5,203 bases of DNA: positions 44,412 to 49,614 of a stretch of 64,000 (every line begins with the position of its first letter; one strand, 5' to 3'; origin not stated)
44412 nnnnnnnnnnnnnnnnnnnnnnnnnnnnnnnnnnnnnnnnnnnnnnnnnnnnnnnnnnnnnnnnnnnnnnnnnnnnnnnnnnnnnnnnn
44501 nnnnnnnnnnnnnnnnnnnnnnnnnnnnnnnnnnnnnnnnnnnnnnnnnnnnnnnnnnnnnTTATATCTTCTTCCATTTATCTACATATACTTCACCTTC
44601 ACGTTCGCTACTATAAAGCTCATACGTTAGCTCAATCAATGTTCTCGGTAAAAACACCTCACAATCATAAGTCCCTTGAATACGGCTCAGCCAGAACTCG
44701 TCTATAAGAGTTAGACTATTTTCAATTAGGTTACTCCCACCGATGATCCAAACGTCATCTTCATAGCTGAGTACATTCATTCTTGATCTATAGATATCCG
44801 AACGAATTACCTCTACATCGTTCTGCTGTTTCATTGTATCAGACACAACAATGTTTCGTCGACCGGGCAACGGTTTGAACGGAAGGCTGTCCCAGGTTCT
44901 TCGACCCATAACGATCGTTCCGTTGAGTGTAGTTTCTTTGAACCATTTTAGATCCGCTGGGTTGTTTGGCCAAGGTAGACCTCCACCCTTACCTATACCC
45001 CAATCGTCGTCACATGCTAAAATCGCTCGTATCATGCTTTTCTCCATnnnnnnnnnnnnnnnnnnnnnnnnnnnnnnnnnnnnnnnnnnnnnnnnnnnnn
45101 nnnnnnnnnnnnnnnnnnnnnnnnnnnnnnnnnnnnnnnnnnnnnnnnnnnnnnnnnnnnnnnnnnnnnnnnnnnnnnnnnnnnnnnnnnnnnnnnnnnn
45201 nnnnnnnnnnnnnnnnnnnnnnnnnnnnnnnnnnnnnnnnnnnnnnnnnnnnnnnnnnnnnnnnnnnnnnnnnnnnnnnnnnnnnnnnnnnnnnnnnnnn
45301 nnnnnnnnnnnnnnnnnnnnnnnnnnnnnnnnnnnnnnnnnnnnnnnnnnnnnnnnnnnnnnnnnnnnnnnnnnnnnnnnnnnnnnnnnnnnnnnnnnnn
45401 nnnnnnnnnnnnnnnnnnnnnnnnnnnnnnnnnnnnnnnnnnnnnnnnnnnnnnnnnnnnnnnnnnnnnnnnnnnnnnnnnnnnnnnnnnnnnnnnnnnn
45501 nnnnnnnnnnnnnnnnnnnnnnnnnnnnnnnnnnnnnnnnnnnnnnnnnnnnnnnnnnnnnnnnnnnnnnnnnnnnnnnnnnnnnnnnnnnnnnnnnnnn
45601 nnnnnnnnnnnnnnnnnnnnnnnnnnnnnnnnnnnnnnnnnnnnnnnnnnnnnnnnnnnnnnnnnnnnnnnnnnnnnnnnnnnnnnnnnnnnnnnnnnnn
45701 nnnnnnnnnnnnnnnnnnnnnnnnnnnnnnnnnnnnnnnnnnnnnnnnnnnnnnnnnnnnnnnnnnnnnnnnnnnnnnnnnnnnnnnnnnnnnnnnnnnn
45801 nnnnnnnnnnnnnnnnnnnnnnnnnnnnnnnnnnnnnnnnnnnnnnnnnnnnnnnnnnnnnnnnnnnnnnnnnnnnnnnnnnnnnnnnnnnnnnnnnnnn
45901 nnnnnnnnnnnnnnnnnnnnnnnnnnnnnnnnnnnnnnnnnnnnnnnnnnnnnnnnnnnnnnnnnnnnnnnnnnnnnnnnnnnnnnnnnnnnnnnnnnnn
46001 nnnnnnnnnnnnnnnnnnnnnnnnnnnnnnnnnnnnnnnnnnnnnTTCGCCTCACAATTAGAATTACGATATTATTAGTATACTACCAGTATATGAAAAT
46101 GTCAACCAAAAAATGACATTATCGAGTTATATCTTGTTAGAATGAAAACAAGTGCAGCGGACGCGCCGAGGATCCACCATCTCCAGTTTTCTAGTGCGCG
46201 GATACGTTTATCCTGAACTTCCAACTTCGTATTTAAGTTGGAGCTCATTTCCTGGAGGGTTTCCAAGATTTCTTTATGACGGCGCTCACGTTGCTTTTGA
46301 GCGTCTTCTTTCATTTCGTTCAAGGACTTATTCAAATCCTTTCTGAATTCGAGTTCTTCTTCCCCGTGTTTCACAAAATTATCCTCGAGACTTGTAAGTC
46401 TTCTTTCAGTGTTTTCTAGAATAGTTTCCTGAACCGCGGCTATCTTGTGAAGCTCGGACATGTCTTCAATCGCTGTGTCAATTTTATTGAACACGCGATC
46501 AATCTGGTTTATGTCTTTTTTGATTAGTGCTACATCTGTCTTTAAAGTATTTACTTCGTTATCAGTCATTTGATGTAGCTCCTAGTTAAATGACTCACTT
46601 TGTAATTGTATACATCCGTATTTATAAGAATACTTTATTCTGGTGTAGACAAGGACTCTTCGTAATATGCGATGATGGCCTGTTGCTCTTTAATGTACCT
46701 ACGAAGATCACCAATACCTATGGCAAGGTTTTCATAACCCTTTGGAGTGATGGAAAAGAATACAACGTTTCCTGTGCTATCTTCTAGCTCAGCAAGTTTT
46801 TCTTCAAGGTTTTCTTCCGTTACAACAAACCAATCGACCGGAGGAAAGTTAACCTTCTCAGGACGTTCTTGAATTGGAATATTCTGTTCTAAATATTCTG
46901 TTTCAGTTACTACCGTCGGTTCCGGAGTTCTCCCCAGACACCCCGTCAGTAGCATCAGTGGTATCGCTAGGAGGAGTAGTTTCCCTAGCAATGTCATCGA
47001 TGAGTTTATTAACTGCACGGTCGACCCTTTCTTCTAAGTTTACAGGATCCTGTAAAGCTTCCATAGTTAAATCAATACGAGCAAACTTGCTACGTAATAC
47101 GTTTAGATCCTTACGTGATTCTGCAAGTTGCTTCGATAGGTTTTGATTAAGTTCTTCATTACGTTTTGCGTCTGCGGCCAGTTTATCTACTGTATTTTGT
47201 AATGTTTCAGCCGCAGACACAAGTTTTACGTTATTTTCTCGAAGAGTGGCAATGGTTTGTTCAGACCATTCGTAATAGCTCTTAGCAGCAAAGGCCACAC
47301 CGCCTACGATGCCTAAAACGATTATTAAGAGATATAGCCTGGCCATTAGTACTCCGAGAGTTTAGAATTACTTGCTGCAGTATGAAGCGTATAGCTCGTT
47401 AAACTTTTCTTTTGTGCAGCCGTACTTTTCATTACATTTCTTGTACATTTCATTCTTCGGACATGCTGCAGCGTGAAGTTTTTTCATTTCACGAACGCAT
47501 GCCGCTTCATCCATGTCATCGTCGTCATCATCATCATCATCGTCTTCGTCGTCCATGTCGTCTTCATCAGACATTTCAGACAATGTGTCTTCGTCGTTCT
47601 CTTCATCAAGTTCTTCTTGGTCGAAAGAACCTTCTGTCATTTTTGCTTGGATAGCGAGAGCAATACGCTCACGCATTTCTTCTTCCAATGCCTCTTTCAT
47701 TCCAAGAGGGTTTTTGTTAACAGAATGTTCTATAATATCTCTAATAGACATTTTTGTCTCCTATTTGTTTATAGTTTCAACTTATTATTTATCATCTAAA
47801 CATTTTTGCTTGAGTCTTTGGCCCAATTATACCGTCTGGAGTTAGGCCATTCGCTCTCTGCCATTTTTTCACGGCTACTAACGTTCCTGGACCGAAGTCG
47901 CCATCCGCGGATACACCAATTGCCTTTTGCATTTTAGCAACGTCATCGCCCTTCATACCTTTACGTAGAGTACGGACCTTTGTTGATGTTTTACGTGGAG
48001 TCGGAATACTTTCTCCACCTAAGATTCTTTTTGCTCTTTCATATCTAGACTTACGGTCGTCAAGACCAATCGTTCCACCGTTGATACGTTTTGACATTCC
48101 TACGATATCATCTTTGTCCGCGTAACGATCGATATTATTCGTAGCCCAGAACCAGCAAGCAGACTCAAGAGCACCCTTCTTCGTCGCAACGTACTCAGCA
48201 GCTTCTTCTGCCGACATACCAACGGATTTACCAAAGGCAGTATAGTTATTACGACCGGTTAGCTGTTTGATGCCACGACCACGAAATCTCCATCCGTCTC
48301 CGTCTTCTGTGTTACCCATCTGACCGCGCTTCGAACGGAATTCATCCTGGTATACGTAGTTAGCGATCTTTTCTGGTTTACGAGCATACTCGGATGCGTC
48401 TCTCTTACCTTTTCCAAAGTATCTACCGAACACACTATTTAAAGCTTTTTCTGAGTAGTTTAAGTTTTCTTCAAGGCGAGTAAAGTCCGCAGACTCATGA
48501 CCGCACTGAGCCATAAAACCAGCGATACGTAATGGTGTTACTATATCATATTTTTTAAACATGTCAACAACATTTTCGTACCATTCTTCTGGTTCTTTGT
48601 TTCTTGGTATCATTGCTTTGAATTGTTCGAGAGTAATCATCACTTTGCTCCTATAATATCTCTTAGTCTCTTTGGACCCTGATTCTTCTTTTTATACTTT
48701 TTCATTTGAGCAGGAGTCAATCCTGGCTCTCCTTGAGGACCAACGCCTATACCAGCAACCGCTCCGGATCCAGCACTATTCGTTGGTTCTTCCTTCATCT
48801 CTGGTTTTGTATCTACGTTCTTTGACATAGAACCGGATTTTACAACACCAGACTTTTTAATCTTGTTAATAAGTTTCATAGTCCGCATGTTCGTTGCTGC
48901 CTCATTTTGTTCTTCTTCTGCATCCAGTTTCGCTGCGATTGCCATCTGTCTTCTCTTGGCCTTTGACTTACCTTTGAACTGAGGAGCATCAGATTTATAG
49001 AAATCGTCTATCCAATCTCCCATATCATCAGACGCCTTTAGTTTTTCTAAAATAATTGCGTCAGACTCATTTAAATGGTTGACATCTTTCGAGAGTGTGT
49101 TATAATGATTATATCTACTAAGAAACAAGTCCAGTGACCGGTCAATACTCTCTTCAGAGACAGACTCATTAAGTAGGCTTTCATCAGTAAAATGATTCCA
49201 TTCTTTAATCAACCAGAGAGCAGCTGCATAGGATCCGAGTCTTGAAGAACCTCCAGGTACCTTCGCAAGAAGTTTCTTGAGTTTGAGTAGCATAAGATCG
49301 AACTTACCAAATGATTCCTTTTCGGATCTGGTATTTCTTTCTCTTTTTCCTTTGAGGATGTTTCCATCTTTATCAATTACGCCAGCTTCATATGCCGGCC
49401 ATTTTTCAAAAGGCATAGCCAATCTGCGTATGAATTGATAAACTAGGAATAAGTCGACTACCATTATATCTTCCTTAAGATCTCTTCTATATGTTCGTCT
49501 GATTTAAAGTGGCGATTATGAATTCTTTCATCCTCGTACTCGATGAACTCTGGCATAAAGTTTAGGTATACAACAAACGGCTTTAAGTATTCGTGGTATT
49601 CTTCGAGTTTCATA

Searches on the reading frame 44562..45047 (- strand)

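Call 46: search_protein_families(library=phrogs, proteins=[window:44562-45047:-], max_evalue=0.00001)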
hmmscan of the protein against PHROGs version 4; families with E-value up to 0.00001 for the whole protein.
window:44562-45047:- (161 aa): 2 families
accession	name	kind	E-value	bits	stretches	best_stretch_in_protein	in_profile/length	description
phrog_316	-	DNA, RNA and nucleotide metabolism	1.2e-46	160.1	1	2-160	13-178/213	dihydrofolate reductase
phrog_11777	-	DNA, RNA and nucleotide metabolism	2.1e-09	37.7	1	7-135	376-511/546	dihydrofolate reductase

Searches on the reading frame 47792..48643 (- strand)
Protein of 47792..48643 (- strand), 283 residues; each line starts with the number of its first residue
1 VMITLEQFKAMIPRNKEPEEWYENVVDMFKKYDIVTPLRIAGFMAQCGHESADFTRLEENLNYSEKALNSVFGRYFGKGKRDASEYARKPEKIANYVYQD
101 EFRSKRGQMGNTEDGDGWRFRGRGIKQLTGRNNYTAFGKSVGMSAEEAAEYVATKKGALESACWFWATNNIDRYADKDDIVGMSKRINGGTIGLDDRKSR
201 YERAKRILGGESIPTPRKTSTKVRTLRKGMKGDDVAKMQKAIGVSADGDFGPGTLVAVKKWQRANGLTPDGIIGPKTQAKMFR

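Call 32: search_protein_families(library=phrogs, proteins=[window:47792-48643:-], max_evalue=0.00001)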
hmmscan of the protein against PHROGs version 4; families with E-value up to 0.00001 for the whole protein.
window:47792-48643:- (283 aa): 12 families
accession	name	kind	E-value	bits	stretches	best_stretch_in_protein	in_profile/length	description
phrog_181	-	lysis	3.5e-73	248.8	1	1-216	330-538/769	endolysin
phrog_9506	-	lysis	4e-33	116.5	1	106-239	75-222/330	endolysin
phrog_26317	-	unknown function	6.3e-31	107.8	1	106-209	15-118/119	-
phrog_14712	-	moron, auxiliary metabolic gene and host takeover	1.3e-28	101.1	1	105-259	76-219/322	chitinase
phrog_1519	-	lysis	1.3e-19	71.7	1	10-204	209-376/502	endolysin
phrog_317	-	lysis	2.3e-19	70.9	1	17-205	208-356/492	endolysin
phrog_34417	-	unknown function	1.4e-16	61.6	1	104-215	75-201/326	-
phrog_1493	-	lysis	1.6e-14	54.9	1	187-283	209-307/394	endolysin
phrog_2649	-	lysis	2.2e-13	51.7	1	186-281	149-235/261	endolysin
phrog_1224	-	head and packaging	4e-11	43.8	1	225-281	3-64/438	endolysin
phrog_1512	-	lysis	5.7e-08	34.1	1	204-281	147-242/314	endolysin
phrog_16428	-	lysis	6.8e-06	26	1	216-280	456-517/520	endolysin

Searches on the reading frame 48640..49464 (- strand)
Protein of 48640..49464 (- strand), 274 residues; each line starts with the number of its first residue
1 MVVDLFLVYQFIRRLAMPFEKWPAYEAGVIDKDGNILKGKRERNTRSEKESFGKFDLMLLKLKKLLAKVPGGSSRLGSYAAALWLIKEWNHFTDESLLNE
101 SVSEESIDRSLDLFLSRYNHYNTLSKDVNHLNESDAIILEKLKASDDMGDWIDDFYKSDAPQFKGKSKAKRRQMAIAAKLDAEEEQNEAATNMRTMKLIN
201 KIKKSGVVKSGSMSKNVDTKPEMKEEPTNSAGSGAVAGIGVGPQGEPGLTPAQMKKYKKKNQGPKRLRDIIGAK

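Call 32: search_protein_families(library=phrogs, proteins=[window:48640-49464:-], max_evalue=0.00001)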
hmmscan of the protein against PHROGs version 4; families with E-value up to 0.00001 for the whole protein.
window:48640-49464:- (274 aa): 2 families
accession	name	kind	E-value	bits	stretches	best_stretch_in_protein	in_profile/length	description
phrog_18642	-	unknown function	1.1e-36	127.5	1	1-101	4-103/197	-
phrog_2086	-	unknown function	3e-21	77.1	1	2-97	7-99/156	-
